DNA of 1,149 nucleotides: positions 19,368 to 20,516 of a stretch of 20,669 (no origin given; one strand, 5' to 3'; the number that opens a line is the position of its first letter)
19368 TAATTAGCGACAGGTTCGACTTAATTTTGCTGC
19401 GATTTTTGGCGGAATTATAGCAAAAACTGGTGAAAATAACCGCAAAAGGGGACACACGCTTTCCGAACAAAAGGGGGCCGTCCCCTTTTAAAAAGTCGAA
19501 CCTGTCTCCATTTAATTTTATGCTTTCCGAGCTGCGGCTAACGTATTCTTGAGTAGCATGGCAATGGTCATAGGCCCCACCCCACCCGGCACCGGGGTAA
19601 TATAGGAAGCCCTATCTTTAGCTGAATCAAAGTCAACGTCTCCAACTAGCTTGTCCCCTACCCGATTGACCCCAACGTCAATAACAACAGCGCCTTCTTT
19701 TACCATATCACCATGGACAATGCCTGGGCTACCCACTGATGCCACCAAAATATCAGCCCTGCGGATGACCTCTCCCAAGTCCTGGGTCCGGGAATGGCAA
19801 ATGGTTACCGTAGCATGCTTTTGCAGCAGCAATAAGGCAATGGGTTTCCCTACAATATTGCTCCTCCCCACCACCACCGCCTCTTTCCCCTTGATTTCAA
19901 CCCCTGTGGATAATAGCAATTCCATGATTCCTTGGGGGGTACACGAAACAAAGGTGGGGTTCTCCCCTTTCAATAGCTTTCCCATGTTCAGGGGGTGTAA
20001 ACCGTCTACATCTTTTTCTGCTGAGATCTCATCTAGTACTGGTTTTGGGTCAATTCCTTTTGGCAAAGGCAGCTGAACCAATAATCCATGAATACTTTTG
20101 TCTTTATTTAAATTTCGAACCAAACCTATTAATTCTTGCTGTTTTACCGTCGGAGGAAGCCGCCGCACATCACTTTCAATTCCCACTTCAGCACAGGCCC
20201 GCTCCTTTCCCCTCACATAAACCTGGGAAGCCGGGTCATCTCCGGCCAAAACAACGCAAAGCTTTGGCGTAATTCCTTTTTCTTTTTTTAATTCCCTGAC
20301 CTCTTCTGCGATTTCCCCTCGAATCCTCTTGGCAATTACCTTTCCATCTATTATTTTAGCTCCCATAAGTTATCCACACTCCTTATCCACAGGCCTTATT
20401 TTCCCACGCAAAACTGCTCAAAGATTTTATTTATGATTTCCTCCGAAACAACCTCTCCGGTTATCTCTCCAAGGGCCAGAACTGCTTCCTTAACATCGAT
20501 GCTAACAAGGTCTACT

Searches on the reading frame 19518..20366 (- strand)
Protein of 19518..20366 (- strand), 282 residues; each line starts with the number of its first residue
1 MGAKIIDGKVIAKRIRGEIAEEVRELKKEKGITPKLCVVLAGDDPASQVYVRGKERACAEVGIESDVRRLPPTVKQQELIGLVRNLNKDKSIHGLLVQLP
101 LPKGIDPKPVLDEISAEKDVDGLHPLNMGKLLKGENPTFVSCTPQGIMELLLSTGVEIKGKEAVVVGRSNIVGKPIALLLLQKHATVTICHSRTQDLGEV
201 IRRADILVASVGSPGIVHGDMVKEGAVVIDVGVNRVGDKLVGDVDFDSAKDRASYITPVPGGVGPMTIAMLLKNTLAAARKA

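Call 17: search_protein_families(library=ncbifam, proteins=[window:19518-20366:-], max_evalue=1)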
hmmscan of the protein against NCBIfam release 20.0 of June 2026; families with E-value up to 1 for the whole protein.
window:19518-20366:- (282 aa): 46 families (the best 25 are shown)
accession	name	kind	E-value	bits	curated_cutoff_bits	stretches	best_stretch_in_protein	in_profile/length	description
NF010786.0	PRK14189.1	subfamily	3.7e-115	383.9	421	1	1-282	1-281/285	bifunctional methylenetetrahydrofolate dehydrogenase/methenyltetrahydrofolate cyclohydrolase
NF010785.0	PRK14188.1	subfamily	3.3e-114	380.8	396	1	2-281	2-288/297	bifunctional methylenetetrahydrofolate dehydrogenase/methenyltetrahydrofolate cyclohydrolase FolD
NF010776.0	PRK14179.1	equivalog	1.8e-111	371.8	445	1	4-281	3-280/284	bifunctional methylenetetrahydrofolate dehydrogenase/methenyltetrahydrofolate cyclohydrolase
NF010781.0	PRK14184.1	equivalog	2.2e-111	371.5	438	1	4-280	2-281/286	bifunctional 5,10-methylene-tetrahydrofolate dehydrogenase/ 5,10-methylene-tetrahydrofolate cyclohydrolase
NF008058.0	PRK10792.1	equivalog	3.3e-111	370.8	355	1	1-281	1-281/285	bifunctional methylenetetrahydrofolate dehydrogenase/methenyltetrahydrofolate cyclohydrolase FolD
NF010787.0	PRK14191.1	equivalog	5.1e-111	370.4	423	1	4-281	2-279/285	bifunctional methylenetetrahydrofolate dehydrogenase/methenyltetrahydrofolate cyclohydrolase FolD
NF010783.0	PRK14186.1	equivalog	1.8e-107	358.9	333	1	3-279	2-282/297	bifunctional methylenetetrahydrofolate dehydrogenase/methenyltetrahydrofolate cyclohydrolase FolD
NF010773.0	PRK14176.1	equivalog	9.4e-107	356.7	437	1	3-281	8-285/287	bifunctional 5,10-methylene-tetrahydrofolate dehydrogenase/ 5,10-methylene-tetrahydrofolate cyclohydrolase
NF010780.0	PRK14183.1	equivalog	4.7e-106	354.2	480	1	4-281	2-279/283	bifunctional 5,10-methylene-tetrahydrofolate dehydrogenase/ 5,10-methylene-tetrahydrofolate cyclohydrolase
NF010779.0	PRK14182.1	equivalog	3.3e-105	351.3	537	1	4-281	2-279/282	bifunctional 5,10-methylene-tetrahydrofolate dehydrogenase/ 5,10-methylene-tetrahydrofolate cyclohydrolase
NF010775.0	PRK14178.1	equivalog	4.8e-103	344.2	465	1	5-281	2-273/279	bifunctional methylenetetrahydrofolate dehydrogenase/methenyltetrahydrofolate cyclohydrolase FolD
NF010764.0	PRK14167.1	subfamily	4.1e-101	338.1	477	1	3-280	2-287/297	bifunctional 5,10-methylene-tetrahydrofolate dehydrogenase/ 5,10-methylene-tetrahydrofolate cyclohydrolase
NF010790.0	PRK14194.1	equivalog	1.8e-100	336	508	1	2-281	3-284/301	bifunctional methylenetetrahydrofolate dehydrogenase/methenyltetrahydrofolate cyclohydrolase FolD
NF010770.0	PRK14173.1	equivalog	2.4e-100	335.5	411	1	1-280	1-279/287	bifunctional 5,10-methylene-tetrahydrofolate dehydrogenase/ 5,10-methylene-tetrahydrofolate cyclohydrolase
NF010784.0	PRK14187.1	equivalog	3.8e-99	331.6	486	1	2-279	2-284/300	bifunctional methylenetetrahydrofolate dehydrogenase/methenyltetrahydrofolate cyclohydrolase FolD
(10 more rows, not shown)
